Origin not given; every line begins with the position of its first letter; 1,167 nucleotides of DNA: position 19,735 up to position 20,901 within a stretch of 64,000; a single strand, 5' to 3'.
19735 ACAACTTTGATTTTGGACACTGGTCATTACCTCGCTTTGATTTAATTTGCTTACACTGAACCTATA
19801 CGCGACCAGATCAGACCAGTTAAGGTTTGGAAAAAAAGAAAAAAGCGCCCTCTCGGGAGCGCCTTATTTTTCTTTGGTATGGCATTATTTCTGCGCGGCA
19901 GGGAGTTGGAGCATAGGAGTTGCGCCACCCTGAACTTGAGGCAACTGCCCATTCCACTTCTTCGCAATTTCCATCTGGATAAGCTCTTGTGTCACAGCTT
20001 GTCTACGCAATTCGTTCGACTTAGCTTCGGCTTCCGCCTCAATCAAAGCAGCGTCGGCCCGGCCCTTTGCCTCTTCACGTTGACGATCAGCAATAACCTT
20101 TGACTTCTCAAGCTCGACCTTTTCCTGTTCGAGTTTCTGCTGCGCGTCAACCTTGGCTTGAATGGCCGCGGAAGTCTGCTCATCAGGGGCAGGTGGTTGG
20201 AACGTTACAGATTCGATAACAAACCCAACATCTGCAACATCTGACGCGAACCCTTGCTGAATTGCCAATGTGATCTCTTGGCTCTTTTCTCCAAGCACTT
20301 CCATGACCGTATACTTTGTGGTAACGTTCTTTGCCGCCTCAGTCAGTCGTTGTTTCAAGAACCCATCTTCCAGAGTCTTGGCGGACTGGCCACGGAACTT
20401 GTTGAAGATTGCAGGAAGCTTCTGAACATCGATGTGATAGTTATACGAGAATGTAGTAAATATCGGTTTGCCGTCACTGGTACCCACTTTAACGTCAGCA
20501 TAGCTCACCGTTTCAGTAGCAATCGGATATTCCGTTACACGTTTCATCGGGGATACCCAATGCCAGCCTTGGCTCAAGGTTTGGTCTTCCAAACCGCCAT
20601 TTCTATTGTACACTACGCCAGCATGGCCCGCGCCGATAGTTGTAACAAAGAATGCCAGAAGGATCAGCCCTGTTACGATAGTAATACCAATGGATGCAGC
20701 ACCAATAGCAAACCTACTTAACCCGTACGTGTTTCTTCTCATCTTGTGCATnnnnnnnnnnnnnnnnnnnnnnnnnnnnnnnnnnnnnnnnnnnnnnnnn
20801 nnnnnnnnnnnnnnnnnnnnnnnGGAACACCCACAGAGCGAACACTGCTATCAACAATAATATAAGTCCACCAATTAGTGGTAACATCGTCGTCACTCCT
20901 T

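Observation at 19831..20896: Insulated two-gene unit encoding an SPFH/prohibitin-like protein and a small membrane protein inside the replication region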

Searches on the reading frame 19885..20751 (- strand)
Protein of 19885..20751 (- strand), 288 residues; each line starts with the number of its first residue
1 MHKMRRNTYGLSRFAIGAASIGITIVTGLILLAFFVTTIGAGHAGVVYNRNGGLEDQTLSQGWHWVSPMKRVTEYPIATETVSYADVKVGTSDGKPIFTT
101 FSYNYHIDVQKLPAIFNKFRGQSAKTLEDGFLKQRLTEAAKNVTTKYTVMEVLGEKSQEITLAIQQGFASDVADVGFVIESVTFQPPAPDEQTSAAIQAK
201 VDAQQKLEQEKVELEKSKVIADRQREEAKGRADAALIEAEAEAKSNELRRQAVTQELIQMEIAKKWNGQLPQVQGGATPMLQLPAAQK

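Call 4: search_protein_families(library=pfam, proteins=[window:19885-20751:-], max_evalue=0.1)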
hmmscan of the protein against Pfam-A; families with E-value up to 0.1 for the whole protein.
window:19885-20751:- (288 aa): 1 family
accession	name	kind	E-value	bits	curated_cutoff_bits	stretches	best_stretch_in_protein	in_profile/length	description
PF01145.31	Band_7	-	2.8e-25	89.8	23.6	1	38-216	2-174/176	SPFH domain / Band 7 family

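Call 7: search_dna_similar(query=window:19885-20751:-, collection=phages, mode=protein, max_rows=40, max_evalue=0.001)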
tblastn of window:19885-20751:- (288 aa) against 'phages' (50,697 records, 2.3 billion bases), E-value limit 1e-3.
Records with a match: 543; places in all: 543; records where one place covers at least 80% of the query: 442.
Best place of each record, by identity: <60% 543.
By first word of the organism name: Staphylococcus 275; Bacillus 54; Enterococcus 53; Erwinia 30; Burkholderia 15; Prevotella 15; Escherichia 14; Streptococcus 14; Stx2a-converting 10; Salmonella 7; and 27 more.
By host as written in the record: Staphylococcus aureus 84; - 65; Staphylococcus sp. 33; Prevotella sp. 15; Staphylococcus carnosus TM300 14; Enterococcus faecalis 14; Erwinia amylovora 12; Bacillus cereus 10; and 170 more.
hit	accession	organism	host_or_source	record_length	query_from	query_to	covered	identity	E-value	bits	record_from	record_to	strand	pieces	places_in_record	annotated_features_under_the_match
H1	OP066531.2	Bacillus phage B13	Bacillus cereus VKM B-13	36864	5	283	97%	43.7%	9e-60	210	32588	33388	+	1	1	SPFH domain-containing membrane protein | hypothetical protein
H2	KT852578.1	Bacillus phage BMBtp1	Bacillus thuringiensis YBT-1765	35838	5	283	97%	43.7%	1e-59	210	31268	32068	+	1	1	hypothetical protein (x2)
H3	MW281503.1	Bacillus phage Anthos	Bacillus thuringiensis subsp. kurstaki ...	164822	4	285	98%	43.3%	2e-61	215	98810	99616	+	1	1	band-7-like membrane protein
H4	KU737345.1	Bacillus phage Juglone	Bacillus thuringiensis subsp. kurstaki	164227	4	285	98%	42.9%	4e-61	214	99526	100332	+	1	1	DNA polymerase I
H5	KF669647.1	Bacillus phage BigBertha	Bacillus thuringiensis subsp. Kurstaki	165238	4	285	98%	42.9%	4e-61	214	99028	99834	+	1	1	membrane protein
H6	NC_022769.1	Bacillus phage BigBertha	Bacillus thuringiensis subsp. Kurstaki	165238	4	285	98%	42.9%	4e-61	214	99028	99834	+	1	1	lipoprotein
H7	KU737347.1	Bacillus phage Phrodo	Bacillus thuringiensis subsp. kurstaki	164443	4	285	98%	42.9%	2e-60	212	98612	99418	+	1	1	DNA polymerase I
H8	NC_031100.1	Bacillus phage Phrodo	Bacillus thuringiensis subsp. kurstaki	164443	4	285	98%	42.9%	2e-60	212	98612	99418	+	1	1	lipoprotein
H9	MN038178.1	Bacillus phage Beyonphe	Bacillus cereus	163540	4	285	98%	42.6%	9e-61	213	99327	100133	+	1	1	154: prohibitin-family protein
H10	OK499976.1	Bacillus phage vB_BanH_JarJar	Bacillus anthracis Sterne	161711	4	285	98%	42.6%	5e-60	211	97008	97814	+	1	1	prohibitin family protein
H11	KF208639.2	Bacillus phage Troll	Bacilluls thuringiensis kurstaki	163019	4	285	98%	42.6%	5e-60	211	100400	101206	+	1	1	148: hypothetical protein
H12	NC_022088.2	Bacillus phage Troll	Bacilluls thuringiensis kurstaki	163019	4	285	98%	42.6%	5e-60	211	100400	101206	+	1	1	148: lipoprotein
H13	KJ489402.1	Bacillus phage Riley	-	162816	4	283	97%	41.8%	4e-59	208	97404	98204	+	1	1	hypothetical protein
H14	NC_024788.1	Bacillus phage Riley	-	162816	4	283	97%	41.8%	4e-59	208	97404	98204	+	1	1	lipoprotein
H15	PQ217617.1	Bacillus phage Atlee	Bacillus thuringiensis subspecies ...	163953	4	283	97%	41.8%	4e-59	208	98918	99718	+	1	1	high frequency of lysogenization K family protein HflK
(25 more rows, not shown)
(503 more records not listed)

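Call 9: search_protein_families(library=phrogs, proteins=[window:19885-20751:-], max_evalue=0.01)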
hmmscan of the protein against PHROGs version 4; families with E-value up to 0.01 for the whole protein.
window:19885-20751:- (288 aa): 2 families
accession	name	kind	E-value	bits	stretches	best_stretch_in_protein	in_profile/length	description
phrog_200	-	other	4.9e-69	234.2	1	19-287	84-363/379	lipoprotein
phrog_38808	-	unknown function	1.5e-06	29.5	1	228-282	8-66/68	-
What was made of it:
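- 19885..20742 (-): Prohibitin/HflKC-class SPFH gene (285 aa; 288 aa if ATG 20751 is used). It overlaps the small gene by 29 (or 38) nt. Pfam Band_7 E 2.8e-25 (call 4). phrog_200 E 4.9e-69 (call 9).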

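Call 13: find_encoding_contigs(protein=window:19885-20751:-, flank=6000, max_places=6)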
Protein window:19885-20751:- (288 aa): no gene with exactly this product is on record in the collection.

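Call 14: find_related_loci(query=window:19885-20751:-, collection=viral_contigs, flank=6000)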
Query window:19885-20751:- (288 aa) in viral_contigs; peptide patterns used: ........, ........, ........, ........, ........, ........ (x = any residue, [..] = any of these).
20 stretches matched a pattern; 3 encode a relative of the query (tblastn E <= 1e-3); 3 distinct loci.
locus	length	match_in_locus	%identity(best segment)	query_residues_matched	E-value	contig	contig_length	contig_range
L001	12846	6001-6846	68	3-286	1e-132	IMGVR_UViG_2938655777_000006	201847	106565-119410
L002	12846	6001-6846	68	3-286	1e-131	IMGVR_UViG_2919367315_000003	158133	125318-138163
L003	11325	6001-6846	68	3-286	2e-131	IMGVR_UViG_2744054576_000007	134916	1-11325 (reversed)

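Call 16: get_annotated_region(hit=H1, flank=2500)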
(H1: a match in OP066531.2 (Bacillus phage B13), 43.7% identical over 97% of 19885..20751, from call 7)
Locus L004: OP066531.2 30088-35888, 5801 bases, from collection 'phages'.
description: Bacillus phage B13, complete genome.
organism: Bacillus phage B13 (NCBI taxid 2969659)
taxonomy: Viruses; Duplodnaviria; Heunggongvirae; Uroviricota; Caudoviricetes
host: Bacillus cereus VKM B-13; source: bacteriophage induced from a bacterial strain of Bacillus cereus VKM B-13 by mitomycin C; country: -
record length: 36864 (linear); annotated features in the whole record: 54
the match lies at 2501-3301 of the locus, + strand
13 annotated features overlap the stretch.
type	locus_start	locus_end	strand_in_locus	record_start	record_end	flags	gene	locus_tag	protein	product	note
CDS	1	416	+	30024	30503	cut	-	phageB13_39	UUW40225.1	hypothetical protein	-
CDS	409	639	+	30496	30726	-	-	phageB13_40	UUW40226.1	hypothetical protein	-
CDS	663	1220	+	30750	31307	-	-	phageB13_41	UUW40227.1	hypothetical protein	-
CDS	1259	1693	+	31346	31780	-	-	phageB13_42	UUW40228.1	hypothetical protein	-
CDS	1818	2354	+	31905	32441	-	-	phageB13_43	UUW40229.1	dUTPase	-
CDS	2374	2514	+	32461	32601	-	-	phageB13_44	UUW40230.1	hypothetical protein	-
CDS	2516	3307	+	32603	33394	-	-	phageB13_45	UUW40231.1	SPFH domain-containing membrane protein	-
CDS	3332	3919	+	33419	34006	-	-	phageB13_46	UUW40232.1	holliday junction resolvase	Holliday junction resolvase RecU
CDS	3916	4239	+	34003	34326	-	-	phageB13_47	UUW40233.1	hypothetical protein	-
CDS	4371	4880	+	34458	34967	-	-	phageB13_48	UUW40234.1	sigma-70 family RNA polymerase sigma factor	-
CDS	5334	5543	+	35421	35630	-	-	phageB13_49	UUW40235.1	hypothetical protein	-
CDS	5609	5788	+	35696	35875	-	-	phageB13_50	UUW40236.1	hypothetical protein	-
CDS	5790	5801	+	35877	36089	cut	-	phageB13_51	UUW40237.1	HTH domain-containing protein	-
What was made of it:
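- Only a 20-nt gap separates it from dUTPase, so it has no separate promoter and would not protect lysogens (call 16).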

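Call 17: get_annotated_region(hit=H3, flank=3000)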
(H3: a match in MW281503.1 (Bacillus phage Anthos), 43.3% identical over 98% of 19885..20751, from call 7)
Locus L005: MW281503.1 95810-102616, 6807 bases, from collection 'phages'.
description: Bacillus phage Anthos, complete genome.
organism: Bacillus phage Anthos (NCBI taxid 2796502)
taxonomy: Viruses; Duplodnaviria; Heunggongvirae; Uroviricota; Caudoviricetes; Herelleviridae; Bastillevirinae; Bequatrovirus; Bequatrovirus troll
host: Bacillus thuringiensis subsp. kurstaki ATCC 33679; source: soil; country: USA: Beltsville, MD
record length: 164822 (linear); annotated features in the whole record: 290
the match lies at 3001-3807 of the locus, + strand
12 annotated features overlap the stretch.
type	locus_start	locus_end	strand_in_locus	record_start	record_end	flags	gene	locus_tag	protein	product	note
CDS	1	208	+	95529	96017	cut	-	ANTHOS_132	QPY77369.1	hypothetical protein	-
CDS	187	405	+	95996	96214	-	-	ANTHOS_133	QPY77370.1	hypothetical protein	-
CDS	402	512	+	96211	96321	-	-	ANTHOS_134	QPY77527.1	hypothetical protein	-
CDS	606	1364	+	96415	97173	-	-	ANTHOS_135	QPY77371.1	hypothetical protein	-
CDS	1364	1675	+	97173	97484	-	-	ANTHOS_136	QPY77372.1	DNA binding, HU-like domain protein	-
CDS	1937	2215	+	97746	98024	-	-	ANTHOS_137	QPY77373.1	hypothetical protein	-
CDS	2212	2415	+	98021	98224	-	-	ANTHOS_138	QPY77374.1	hypothetical protein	-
CDS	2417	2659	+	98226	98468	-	-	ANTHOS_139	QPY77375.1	hypothetical protein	-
CDS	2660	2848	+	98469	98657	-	-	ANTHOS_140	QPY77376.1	hypothetical protein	-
CDS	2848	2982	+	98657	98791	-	-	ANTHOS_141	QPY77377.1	membrane protein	-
CDS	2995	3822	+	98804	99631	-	-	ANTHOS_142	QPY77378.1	band-7-like membrane protein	-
CDS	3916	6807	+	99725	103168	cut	-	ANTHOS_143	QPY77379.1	DNA polymerase I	-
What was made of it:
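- In phage Anthos the cassette lies directly upstream of PolA; in B13 it lies between dUTPase and RecU (calls 16, 17).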

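Call 20: search_dna_similar(query=window:19885-20751:-, collection=phages, mode=protein, max_rows=60, max_evalue=0.001, rows=spread)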
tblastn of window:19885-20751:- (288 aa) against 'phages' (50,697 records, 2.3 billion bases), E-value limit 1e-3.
Records with a match: 543; places in all: 543; records where one place covers at least 80% of the query: 442.
Best place of each record, by identity: <60% 543.
By first word of the organism name: Staphylococcus 275; Bacillus 54; Enterococcus 53; Erwinia 30; Burkholderia 15; Prevotella 15; Escherichia 14; Streptococcus 14; Stx2a-converting 10; Salmonella 7; and 27 more.
By host as written in the record: Staphylococcus aureus 84; - 65; Staphylococcus sp. 33; Prevotella sp. 15; Staphylococcus carnosus TM300 14; Enterococcus faecalis 14; Erwinia amylovora 12; Bacillus cereus 10; and 170 more.
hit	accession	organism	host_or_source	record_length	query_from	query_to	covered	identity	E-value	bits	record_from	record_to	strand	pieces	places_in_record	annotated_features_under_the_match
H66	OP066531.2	Bacillus phage B13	Bacillus cereus VKM B-13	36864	5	283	97%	43.7%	9e-60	210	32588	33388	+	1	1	SPFH domain-containing membrane protein | hypothetical protein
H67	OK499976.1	Bacillus phage vB_BanH_JarJar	Bacillus anthracis Sterne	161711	4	285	98%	42.6%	5e-60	211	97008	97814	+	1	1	prohibitin family protein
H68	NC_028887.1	Bacillus phage AvesoBmore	Bacillus thuringiensis subsp. kurstaki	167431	4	283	97%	41.8%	4e-59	208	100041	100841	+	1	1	lipoprotein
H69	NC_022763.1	Bacillus phage Spock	Bacillus thuringiensis subsp. Kurstaki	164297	33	283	87%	44.2%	4e-59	208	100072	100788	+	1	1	lipoprotein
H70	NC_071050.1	Bacillus phage vB_BsuS_PJN02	Bacillus subtilis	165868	35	282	86%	42.7%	7e-50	182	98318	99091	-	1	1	lipoprotein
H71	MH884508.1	Bacillus phage vB_BcoS-136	Bacillus cohnii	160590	34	230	68%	47.5%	1e-46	172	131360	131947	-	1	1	HflK protein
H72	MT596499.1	Staphylococcus phage vB_SepS_BE02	Staphylococcus epidermidis F12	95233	34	283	87%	34.8%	1e-39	152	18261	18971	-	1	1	hypothetical protein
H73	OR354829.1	Staphylococcus phage S-CoN_Ph6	Staphylococcus sp.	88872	34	283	87%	34.8%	2e-39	152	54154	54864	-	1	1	lipoprotein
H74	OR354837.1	Staphylococcus phage S-CoN_Ph14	Staphylococcus sp.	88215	34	283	87%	34.8%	2e-39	152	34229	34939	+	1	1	lipoprotein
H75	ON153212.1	Staphylococcus phage KMSP1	Staphylococcus aureus food isolate 1 ...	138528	34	278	85%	34.6%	5e-37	145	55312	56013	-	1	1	hypothetical protein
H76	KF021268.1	Staphylococcus phage phiIBB-SEP1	Staphylococcus epidermidis 9142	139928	36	271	82%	35.6%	1e-38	149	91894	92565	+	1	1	putative membrane protein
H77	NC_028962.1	Staphylococcus phage vB_SepM_ phiIPLA-C1C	Staphylococcus sp.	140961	36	271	82%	35.6%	1e-38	149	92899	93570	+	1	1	lipoprotein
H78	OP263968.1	Staphylococcus phage Biyabeda-mokiny_2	Staphylococcus aureus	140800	34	283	87%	33.2%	3e-36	143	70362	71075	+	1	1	lipoprotein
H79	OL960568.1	Staphylococcus phage APTC_SA_4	Staphylococcus aureus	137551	34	283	87%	33.2%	3e-36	142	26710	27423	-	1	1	hypothetical protein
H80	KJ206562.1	Staphylococcus phage 812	Staphylococcus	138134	34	283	87%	33.2%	3e-36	142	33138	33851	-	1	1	hypothetical protein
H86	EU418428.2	Staphylococcus phage A5W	Staphylococcus aureus NCTC9789 (=PS80)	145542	34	283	87%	33.2%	3e-36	142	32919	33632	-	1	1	mbpS: MbpS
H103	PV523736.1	Enterococcus phage ZJGS3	Enterococcus mundtii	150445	35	281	86%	30.4%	3e-25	110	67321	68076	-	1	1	lipoprotein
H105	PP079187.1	Erwinia phage vEam_S_24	Erwinia amylovora IVIA 1892.1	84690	1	275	95%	25.2%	5e-11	69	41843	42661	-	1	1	lipoprotein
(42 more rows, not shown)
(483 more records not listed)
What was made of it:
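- Closest known: Kayvirus MbpV-MbpS. Same: MbpS is a homologue at 33% identity over 87% of the query (call 20).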

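Call 26: search_solved_structures(query=window:19885-20751:-, max_evalue=0.01, show_alignments=1)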
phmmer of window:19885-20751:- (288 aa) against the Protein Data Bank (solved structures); distinct sequences matched with E-value up to 0.01: 10.
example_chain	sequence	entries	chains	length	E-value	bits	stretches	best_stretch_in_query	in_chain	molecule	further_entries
8rrh_B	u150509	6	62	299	2.2e-12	50.1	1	35-246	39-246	Prohibitin-2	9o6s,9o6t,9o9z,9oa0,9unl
9unl_E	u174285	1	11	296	8e-10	41.7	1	16-285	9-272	Prohibitin 1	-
8rrh_A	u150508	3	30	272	9.8e-10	41.4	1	16-284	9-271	Prohibitin 1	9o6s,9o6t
9o9z_A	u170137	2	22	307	1.4e-09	40.9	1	15-284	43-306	Prohibitin 1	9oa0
9urz_D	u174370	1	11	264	2.3e-08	36.9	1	38-269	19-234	Prohibitin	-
9urz_B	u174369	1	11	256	5.3e-08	35.7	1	26-258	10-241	Prohibitin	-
8j4i_A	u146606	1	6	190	6.5e-05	25.6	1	35-183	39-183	Prohibitin-2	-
7vhq_E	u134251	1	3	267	0.00056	22.5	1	124-250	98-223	Protein HflK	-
7vhp_E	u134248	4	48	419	0.0013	21.4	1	124-249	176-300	Protein HflK | Modulator of FtsH protease HflK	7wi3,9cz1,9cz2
9paw_XA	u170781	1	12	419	0.0054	19.3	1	124-249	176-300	Protein HflK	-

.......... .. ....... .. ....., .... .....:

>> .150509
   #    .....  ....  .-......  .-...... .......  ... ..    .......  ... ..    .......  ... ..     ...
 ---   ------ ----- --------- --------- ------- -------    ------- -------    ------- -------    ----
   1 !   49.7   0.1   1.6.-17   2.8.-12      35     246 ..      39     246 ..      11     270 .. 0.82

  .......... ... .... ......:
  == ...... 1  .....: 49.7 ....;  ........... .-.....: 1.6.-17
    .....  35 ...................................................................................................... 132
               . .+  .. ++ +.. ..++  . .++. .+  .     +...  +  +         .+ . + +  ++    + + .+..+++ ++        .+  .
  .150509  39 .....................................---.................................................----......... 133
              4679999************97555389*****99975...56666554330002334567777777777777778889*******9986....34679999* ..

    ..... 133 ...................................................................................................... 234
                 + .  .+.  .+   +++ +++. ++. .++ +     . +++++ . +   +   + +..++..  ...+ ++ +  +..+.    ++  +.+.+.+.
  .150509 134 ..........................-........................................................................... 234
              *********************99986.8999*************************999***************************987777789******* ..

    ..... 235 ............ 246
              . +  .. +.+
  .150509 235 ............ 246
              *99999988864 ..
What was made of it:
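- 19885..20742 (-): PDB sequence hits to prohibitin-2 and prohibitin-1, then HflK (call 26).
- PDB sequence search: prohibitin-2 at E 2e-12, prohibitin-1 aligned over nearly its full length, then HflK (call 26).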

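Call 27: search_protein_families(library=ncbifam, proteins=[window:19885-20751:-], max_evalue=0.1)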
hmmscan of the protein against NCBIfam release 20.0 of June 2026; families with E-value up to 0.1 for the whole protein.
window:19885-20751:- (288 aa): 1 family
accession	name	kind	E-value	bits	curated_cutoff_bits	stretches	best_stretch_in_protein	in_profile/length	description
TIGR01933.1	hflK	equivalog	4.6e-06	26.3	159.4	1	38-251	3-206/261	FtsH protease activity modulator HflK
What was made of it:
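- On HflK (TIGR01933 equivalog): 26.3 bits against a cutoff of 159.4 (call 27).
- Tried and rejected: In NCBIfam the SPFH protein gave only a sub-threshold HflK hit, and the small peptide gave only one insignificant hit (call 27).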

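Call 28: search_protein_families(library=padloc, proteins=[window:19885-20751:-], max_evalue=0.1)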
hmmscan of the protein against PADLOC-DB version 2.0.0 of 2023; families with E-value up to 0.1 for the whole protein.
window:19885-20751:- (288 aa): 0 families

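Call 29: find_homologous_proteins(query=window:19885-20751:-, max_evalue=1e-10)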
Query window:19885-20751:- (288 aa): 256 proteins with E <= 1e-10 among 2390 candidates; the best 120 are listed.
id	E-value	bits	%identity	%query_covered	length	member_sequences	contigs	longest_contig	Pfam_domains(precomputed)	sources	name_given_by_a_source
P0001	2.7e-180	615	100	99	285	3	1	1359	PF01145.32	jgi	jgi:regulator of protease activity HflC (stomatin/prohibitin superfamily)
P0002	8.0e-122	424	69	96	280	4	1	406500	PF01145.32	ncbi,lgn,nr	ncbi:prohibitin family protein [Paenibacillus sp. EKM208P]|nr:prohibitin family protein [Paenibacill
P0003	3.0e-120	418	68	95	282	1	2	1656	PF01145.32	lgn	-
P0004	1.6e-119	416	68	95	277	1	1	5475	PF01145.32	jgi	jgi:regulator of protease activity HflC (stomatin/prohibitin superfamily)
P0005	2.1e-119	416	70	94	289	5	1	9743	PF01145.32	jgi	jgi:prohibitin 1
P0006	1.6e-118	413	69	94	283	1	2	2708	PF01145.32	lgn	-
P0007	2.8e-113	396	64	97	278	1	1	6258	PF01145.32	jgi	jgi:regulator of protease activity HflC (stomatin/prohibitin superfamily)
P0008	4.5e-113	395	64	96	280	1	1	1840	PF01145.32,PF15975.11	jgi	jgi:prohibitin 1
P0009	6.8e-113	394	64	94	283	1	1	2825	PF01145.32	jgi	jgi:regulator of protease activity HflC (stomatin/prohibitin superfamily)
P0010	4.8e-112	392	66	92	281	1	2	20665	PF01145.32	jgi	jgi:regulator of protease activity HflC (stomatin/prohibitin superfamily)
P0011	8.7e-109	381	61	97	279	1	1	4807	PF01145.32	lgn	-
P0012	3.2e-105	369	63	95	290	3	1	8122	PF01145.32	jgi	jgi:regulator of protease activity HflC (stomatin/prohibitin superfamily)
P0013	1.2e-104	367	65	85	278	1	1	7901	PF01145.32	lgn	-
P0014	1.8e-102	360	61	94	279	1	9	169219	PF01145.32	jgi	jgi:regulator of protease activity HflC (stomatin/prohibitin superfamily)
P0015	8.2e-94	332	56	96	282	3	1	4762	PF01145.32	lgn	-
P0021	4.8e-76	274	46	95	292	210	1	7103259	PF01145.32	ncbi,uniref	ncbi:SPFH domain-containing protein [Paenibacillus amylolyticus]|uniref:prohibitin family protein n=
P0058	7.7e-68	247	47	93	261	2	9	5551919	PF01145.32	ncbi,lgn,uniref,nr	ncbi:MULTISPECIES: prohibitin family protein [Bacillus]|uniref:prohibitin family protein n=1 Tax=Bac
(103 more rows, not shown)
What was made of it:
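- Checked: The 285-aa form is the one public gene callers record, as P0001, 100% identical (call 29).
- Tried and rejected: An exact look-up of the 288-aa protein found nothing (call 13), because public gene calls use the 285-aa start (call 29).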

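Call 30: find_encoding_contigs(protein=P0021, flank=7000, max_places=3)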
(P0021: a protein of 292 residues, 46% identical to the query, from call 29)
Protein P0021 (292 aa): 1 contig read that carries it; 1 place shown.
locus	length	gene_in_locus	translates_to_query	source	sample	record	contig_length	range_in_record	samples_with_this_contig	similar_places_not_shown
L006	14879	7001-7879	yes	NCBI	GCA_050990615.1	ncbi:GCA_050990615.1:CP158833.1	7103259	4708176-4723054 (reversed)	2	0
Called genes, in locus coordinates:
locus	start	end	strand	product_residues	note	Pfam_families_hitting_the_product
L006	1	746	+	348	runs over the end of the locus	PF01471:PG_binding_1, PF07486:Hydrolase_2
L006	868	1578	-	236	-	PF01061:ABC2_membrane (weak), PF09847:12TM_1 (weak), PF12679:ABC2_membrane_2 (weak), PF12698:ABC2_membrane_3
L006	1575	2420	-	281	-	PF00005:ABC_tran, PF13304:AAA_21, PF13732:DrrA1-3_C (faint)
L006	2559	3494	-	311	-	PF04397:LytTR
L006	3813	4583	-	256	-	-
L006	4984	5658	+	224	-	-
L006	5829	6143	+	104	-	-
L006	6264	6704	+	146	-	-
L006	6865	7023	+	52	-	-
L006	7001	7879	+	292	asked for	PF01145:Band_7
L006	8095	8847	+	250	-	PF03883:H2O2_YaaD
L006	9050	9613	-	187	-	PF16219:DUF4879 (weak)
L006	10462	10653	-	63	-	-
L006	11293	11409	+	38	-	-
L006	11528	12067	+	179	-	PF00583:Acetyltransf_1, PF13508:Acetyltransf_7 (weak)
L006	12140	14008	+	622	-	-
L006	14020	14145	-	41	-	-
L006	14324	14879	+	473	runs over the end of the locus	-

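Call 31: find_encoding_contigs(protein=P0002, flank=7000, max_places=2)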
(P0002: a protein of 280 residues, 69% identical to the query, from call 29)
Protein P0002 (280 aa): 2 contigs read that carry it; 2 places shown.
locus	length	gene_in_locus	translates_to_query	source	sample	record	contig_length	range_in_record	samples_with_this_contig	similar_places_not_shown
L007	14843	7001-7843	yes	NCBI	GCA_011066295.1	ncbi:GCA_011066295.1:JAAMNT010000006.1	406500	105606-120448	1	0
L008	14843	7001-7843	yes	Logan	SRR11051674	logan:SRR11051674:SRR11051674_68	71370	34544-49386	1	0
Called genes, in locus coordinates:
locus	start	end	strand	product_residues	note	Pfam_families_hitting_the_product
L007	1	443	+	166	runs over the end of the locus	-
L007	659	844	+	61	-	-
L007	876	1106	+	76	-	-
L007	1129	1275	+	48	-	-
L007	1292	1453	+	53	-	-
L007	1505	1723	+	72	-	-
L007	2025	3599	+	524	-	PF01368:DHH, PF02272:DHHA1 (weak), PF17768:RecJ_OB (weak)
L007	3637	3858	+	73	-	-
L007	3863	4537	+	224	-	-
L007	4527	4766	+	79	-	-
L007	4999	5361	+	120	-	-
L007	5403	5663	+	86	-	-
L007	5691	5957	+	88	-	-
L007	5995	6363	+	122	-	-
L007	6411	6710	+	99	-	-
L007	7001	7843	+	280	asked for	PF01145:Band_7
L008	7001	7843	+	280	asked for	PF01145:Band_7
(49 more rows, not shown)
